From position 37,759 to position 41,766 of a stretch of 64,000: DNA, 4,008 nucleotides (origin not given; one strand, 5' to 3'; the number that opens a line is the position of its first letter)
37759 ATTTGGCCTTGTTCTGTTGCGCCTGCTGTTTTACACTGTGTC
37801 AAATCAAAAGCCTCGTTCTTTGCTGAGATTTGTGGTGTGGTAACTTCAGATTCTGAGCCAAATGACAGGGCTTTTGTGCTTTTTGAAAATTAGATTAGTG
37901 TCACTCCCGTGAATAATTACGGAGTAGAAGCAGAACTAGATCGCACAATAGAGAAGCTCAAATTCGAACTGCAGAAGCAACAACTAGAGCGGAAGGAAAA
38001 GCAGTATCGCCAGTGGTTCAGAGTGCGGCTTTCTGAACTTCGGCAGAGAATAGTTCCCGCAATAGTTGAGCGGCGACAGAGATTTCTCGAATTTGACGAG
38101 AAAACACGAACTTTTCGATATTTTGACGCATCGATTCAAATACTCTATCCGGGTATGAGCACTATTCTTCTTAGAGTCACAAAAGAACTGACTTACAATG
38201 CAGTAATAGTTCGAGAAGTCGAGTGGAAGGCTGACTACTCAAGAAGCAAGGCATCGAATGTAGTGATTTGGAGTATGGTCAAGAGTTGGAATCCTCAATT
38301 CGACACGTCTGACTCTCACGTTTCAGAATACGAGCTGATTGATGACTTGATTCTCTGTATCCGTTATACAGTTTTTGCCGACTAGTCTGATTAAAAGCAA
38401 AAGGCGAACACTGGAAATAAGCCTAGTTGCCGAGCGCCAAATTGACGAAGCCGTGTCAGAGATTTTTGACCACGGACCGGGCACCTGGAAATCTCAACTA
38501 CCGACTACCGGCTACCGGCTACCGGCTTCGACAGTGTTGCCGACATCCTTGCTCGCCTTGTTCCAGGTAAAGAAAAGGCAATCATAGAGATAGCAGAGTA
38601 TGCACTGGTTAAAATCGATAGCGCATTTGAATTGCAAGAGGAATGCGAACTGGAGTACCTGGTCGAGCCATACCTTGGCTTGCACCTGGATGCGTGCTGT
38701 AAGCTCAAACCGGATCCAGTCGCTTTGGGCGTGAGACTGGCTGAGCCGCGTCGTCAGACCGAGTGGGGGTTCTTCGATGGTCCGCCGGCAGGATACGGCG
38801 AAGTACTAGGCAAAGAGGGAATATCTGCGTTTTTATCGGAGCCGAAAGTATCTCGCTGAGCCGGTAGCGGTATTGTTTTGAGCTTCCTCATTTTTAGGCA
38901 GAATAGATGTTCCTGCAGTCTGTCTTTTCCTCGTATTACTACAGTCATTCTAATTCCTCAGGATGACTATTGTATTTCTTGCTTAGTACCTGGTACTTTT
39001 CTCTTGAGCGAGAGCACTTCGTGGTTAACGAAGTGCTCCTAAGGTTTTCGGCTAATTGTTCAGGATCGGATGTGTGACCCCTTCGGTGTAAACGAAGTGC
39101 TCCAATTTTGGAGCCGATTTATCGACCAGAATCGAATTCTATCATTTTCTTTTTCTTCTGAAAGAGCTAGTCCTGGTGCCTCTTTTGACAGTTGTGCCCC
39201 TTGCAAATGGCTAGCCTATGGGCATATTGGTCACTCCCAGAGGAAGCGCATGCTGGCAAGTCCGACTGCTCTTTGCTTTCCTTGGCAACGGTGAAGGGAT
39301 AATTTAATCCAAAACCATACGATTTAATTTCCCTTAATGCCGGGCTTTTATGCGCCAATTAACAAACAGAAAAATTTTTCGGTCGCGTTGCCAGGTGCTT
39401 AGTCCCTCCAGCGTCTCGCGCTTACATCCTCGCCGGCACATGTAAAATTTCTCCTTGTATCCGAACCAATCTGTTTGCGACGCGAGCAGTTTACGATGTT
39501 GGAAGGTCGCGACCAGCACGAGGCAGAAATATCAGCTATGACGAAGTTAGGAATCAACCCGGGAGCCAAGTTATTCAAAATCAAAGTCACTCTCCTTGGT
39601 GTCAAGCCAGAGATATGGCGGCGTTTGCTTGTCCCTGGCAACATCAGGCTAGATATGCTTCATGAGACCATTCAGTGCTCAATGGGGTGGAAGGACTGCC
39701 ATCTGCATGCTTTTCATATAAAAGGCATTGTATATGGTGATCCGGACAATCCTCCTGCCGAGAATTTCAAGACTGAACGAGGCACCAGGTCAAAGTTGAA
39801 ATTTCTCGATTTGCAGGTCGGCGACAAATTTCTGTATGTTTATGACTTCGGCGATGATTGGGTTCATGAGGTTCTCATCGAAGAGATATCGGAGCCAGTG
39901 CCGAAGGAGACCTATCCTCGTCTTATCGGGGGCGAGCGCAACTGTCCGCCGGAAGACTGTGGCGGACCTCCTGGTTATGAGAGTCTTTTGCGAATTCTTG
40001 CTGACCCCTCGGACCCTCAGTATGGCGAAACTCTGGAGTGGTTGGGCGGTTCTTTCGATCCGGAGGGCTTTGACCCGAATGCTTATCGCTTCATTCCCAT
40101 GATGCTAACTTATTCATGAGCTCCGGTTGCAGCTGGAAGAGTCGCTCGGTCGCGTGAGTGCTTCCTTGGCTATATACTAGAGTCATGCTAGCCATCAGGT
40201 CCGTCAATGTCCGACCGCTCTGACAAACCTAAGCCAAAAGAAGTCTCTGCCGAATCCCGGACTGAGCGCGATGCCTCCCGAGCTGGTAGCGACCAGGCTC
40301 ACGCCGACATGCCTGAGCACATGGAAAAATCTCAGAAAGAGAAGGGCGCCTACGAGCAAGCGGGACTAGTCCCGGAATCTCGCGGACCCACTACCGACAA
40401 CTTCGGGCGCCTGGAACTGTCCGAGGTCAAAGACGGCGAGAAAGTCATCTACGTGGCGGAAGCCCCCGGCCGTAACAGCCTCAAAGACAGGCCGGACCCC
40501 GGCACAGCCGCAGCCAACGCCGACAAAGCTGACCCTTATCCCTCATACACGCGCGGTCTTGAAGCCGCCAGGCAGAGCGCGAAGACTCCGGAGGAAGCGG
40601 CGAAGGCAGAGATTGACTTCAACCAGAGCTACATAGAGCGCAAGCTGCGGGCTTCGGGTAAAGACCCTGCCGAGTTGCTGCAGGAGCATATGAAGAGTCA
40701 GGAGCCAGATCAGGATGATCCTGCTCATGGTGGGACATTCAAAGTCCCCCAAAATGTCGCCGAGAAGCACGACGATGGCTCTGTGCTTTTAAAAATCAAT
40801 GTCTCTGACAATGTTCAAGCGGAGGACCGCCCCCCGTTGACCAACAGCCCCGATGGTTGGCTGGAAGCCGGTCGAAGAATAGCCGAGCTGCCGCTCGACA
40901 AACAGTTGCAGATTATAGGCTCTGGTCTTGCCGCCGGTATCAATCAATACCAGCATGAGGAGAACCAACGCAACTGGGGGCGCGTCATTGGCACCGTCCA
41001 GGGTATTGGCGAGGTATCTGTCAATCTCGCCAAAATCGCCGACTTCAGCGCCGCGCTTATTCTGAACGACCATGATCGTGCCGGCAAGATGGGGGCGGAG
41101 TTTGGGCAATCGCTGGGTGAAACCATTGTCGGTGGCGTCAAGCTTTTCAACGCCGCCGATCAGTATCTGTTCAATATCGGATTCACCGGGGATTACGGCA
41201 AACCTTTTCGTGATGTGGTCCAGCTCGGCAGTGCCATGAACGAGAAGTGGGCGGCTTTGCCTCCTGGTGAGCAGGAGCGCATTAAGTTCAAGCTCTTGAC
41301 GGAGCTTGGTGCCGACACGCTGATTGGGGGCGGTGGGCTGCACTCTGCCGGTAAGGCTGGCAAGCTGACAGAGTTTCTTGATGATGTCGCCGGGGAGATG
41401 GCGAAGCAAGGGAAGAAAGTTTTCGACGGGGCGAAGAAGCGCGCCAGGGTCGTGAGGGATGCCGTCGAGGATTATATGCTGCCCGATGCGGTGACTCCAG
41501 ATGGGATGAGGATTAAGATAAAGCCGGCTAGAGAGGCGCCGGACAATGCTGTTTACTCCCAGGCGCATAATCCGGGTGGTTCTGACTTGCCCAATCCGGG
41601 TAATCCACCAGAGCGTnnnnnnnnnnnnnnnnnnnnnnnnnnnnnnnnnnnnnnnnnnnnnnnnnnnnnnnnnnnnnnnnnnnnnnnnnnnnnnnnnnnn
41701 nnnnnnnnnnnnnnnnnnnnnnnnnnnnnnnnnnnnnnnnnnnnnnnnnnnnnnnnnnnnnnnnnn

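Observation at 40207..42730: HExxH toxin paralog (723 aa) with an overlapping GTG-start downstream gene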

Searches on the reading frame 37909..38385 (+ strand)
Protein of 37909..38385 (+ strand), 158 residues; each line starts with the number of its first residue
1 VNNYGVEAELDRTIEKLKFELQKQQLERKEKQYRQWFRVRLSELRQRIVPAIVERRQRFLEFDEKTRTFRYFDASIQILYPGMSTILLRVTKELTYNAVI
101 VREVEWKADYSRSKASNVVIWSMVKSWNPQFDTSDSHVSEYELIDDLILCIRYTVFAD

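Call 7: search_protein_families(library=pfam, proteins=[window:37909-38385:+], max_evalue=0.1)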
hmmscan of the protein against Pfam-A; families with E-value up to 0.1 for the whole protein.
window:37909-38385:+ (158 aa): 1 family
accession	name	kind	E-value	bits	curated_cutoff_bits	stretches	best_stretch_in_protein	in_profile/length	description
PF20710.2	DUF6824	-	0.046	14.6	27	0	25-69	22-66/84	Domain of unknown function (DUF6824)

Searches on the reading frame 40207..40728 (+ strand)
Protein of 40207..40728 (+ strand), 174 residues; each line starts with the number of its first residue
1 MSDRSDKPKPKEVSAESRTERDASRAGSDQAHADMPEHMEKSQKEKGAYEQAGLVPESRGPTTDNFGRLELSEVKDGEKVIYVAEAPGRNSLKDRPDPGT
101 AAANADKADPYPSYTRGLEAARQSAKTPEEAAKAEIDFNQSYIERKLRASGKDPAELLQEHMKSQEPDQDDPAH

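Call 84: search_protein_families(library=pfam, proteins=[window:40207-40728:+], max_evalue=10)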
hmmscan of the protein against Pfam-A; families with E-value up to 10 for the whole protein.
window:40207-40728:+ (174 aa): 1 family
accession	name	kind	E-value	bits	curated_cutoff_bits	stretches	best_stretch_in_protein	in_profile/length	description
PF00430.23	ATP-synt_B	-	5.9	7.4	28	1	119-151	87-119/132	ATP synthase B/B' CF(0)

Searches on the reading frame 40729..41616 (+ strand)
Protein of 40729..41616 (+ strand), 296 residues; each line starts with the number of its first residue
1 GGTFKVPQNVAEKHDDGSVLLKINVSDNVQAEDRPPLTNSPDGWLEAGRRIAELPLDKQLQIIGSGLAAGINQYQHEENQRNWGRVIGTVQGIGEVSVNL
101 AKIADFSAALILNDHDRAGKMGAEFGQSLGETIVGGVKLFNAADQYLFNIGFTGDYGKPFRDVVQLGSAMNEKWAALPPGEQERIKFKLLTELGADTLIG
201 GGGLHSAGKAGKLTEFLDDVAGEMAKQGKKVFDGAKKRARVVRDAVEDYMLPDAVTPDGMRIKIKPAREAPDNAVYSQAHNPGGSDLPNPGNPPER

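Call 58: predict_structure(alignment_id=A4)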
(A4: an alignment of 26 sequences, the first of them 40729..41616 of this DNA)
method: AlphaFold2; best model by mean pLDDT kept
length: 296 residues; sequences in the alignment: 26
mean_pLDDT: 59.0   pTM: 0.34
mean pLDDT of the five models: 59.0, 52.0, 52.0, 48.0, 45.3
residues with pLDDT >= 90: 1; 70-90: 68; 50-70: 142; < 50: 85
segments of 3 or more residues with pLDDT < 50: 1-14, 17-36, 78-80, 83-92, 269-278, 280-296
pLDDT, mean of each block of 10 residues (from residue 1): 35 43 37 49 76 82 67 54 45 57 68 80 70 60 65 71 67 75 70 53 57 64 59 51 53 67 58 45 43 45
secondary structure, 60 per line:
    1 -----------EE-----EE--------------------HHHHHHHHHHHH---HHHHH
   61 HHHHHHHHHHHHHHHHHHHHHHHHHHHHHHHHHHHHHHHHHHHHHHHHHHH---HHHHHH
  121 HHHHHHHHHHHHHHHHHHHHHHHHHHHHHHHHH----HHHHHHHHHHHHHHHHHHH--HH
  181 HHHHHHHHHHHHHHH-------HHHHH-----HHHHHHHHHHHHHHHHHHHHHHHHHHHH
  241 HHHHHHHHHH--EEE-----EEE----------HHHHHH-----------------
elements in order: H41-52 H56-111 H115-153 H158-176 H179-195 H203-207 H213-250 E253-255 E261-263 H274-279
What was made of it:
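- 40819..41541 (+): Conserved Gly-rich all-helical central domain, residues ~205-445. This is the family-defining scaffold and the presumed trafficking or translocation module. AF2 model is all-helical but pLDDT is only 59 (call 58).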

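Call 71: search_protein_representatives(alignment_id=A4)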
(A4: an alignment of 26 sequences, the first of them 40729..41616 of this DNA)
Query: 26 sequences, 287 profile positions. Proteins with E-value up to 0.001 (for the whole library): 178; up to 1e-10: 152; up to 1e-30: 112. The best 150 are listed.
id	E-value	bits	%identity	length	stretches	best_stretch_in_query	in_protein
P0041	1.7e-129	447.4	-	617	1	3-284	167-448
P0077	1.4e-124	431.2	-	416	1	19-284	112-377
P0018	5.0e-124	429.4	-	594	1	3-283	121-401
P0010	3.7e-122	423.3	-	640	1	23-285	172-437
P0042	7.4e-120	415.7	-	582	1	12-285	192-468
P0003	1.4e-117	408.3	-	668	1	4-284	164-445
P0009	1.6e-116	404.8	-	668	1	5-255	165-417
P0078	4.2e-116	403.4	-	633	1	2-284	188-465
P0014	2.8e-114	397.4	-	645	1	9-284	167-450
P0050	1.0e-113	395.6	-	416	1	4-276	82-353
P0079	7.8e-113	392.7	-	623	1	23-285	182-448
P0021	9.0e-113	392.5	-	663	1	4-283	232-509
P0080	9.7e-110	382.5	-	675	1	15-274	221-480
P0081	6.8e-107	373.2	-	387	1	6-224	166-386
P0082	8.9e-106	369.5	-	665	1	40-284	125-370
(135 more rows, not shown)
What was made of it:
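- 40819..41541 (+): 178 clusters in 1.84e9 representatives (call 71).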

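Call 80: find_related_loci(query=A8, collection=genome_contigs, flank=6000)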
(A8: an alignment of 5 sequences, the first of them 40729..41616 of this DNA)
Query A8 (296 aa) in genome_contigs; peptide patterns used: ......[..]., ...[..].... (x = any residue, [..] = any of these).
149 stretches matched a pattern; 5 encode a relative of the query (tblastn E <= 1e-3); 5 distinct loci.
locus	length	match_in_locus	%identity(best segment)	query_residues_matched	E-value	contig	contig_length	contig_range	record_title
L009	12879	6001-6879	76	1-293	5e-155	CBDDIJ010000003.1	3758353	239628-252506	MAG: Candidatus Obscuribacterales bacterium isolate d5e4265f-a358-4786-9086-93a4549b7058 genome assembly, contig: contig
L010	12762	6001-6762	69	1-250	9e-113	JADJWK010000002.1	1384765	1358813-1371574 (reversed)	MAG: Candidatus Melainabacteria bacterium isolate Kalu_18-Q3-R12-55_BAT3C.239 tig00000921-10-13821340, whole genome shot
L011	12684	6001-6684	56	37-264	4e-77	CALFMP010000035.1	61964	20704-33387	MAG TPA_asm: uncultured Candidatus Melainabacteria bacterium isolate SRR6227243_bin.142_CONCOCT_v1.1_MAG genome assembly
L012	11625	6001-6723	53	31-274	4e-75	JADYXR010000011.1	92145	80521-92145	MAG: Candidatus Obscuribacter sp. isolate MP9P1 103 k99_111348, whole genome shotgun sequence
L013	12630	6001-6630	39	25-229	6e-39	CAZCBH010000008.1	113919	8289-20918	MAG TPA_asm: uncultured Candidatus Obscuribacterales bacterium isolate SRP329715_co1_382 genome assembly, contig: NODE_1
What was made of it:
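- Tried and rejected: I repeated it with 5 sequences (call 80).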

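Call 84: search_protein_families(library=pfam, proteins=[window:40729-41616:+], max_evalue=10)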
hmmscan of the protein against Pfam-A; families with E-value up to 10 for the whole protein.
window:40729-41616:+ (296 aa): 0 families

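Call 86: fold_search(model_id=the predicted structure, library=pdb)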
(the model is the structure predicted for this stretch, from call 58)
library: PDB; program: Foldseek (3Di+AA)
matches with E <= 10: 136; with E <= 0.001: 0
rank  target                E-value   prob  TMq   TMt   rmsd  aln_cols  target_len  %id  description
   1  8afz_A                8.7e-01  0.14  0.19  0.16  28.1       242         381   12  Architecture of the ESCPE-1 membrane coat (released 2023-06-21)
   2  9vub_A                1.0e+00  0.51  0.24  0.19  13.6       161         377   12  channel C complex with 3 (released 2026-03-11)
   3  9vub_C                1.5e+00  0.47  0.24  0.19  12.6       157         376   13  channel C complex with 3 (released 2026-03-11)
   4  4mu6                  1.6e+00  0.11  0.16  0.17  30.1       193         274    9  Crystal Structure of the N-terminal domain of Effector Protein LegC3 from Legionella pneumophila (released 2013-12-11)
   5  7a0g_BBB              1.8e+00  0.11  0.20  0.18  40.8       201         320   16  Structure of the SmhB pore of the tripartite alpha-pore forming toxin, Smh, from Serratia marcescens. (released 2021-03-31)
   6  6ixf_A                1.9e+00  0.14  0.23  0.28  25.7       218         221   10  Crystal structure of SeMet apo SH3BP5 (P41) (released 2019-03-20)
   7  7p3r_A                2.2e+00  0.15  0.23  0.21  42.5       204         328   15  Helical structure of the toxin MakA from Vibrio cholera (released 2022-02-23)
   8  8a1g_A                2.2e+00  0.10  0.19  0.23  25.8       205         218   12  Structure of the SNX1-SNX5 complex (released 2023-06-14)
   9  6ixe                  2.4e+00  0.13  0.22  0.28  24.9       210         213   10  Crystal structure of SeMet apo SH3BP5 (I41) (released 2019-03-20)
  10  8v2g_A                2.5e+00  0.33  0.21  0.18  13.4       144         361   14  Cryo-EM structure of the KCa2.2 channel in apo state (released 2025-04-23)
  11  8e2i_E                2.5e+00  0.25  0.27  0.42  11.4       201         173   10  Cryo-EM structure of BIRC6/Smac (released 2023-02-15)
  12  6djl_C                2.5e+00  0.12  0.22  0.27  23.7       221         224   10  Crystal structure of the Rab11 GEF SH3BP5 bound to nucleotide free Rab11A (released 2018-09-26)
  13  7a0g_DDD              2.5e+00  0.09  0.19  0.18  40.7       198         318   17  Structure of the SmhB pore of the tripartite alpha-pore forming toxin, Smh, from Serratia marcescens. (released 2021-03-31)
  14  1naf                  2.7e+00  0.20  0.17  0.36  14.1       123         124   11  Crystal structure of the human GGA1 GAT domain (released 2003-03-25)
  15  5n9j_U                2.7e+00  0.04  0.15  0.20  17.6       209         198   16  Core Mediator of transcriptional regulation (released 2017-05-17)
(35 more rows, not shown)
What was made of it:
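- Tried and rejected: I treat these as meaningless (calls 58, 86).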

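Call 89: find_related_loci(query=A8, collection=viral_contigs, flank=5000)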
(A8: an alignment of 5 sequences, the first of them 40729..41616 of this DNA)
Query A8 (296 aa) in viral_contigs; peptide patterns used: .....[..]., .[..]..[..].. (x = any residue, [..] = any of these).
93 stretches matched a pattern, but none encodes a relative of the query by tblastn (E <= 1e-3).
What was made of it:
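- The toxin family has no relatives on viral contigs (call 89).
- Tried and rejected: The viral contig scan found no relatives (call 89).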
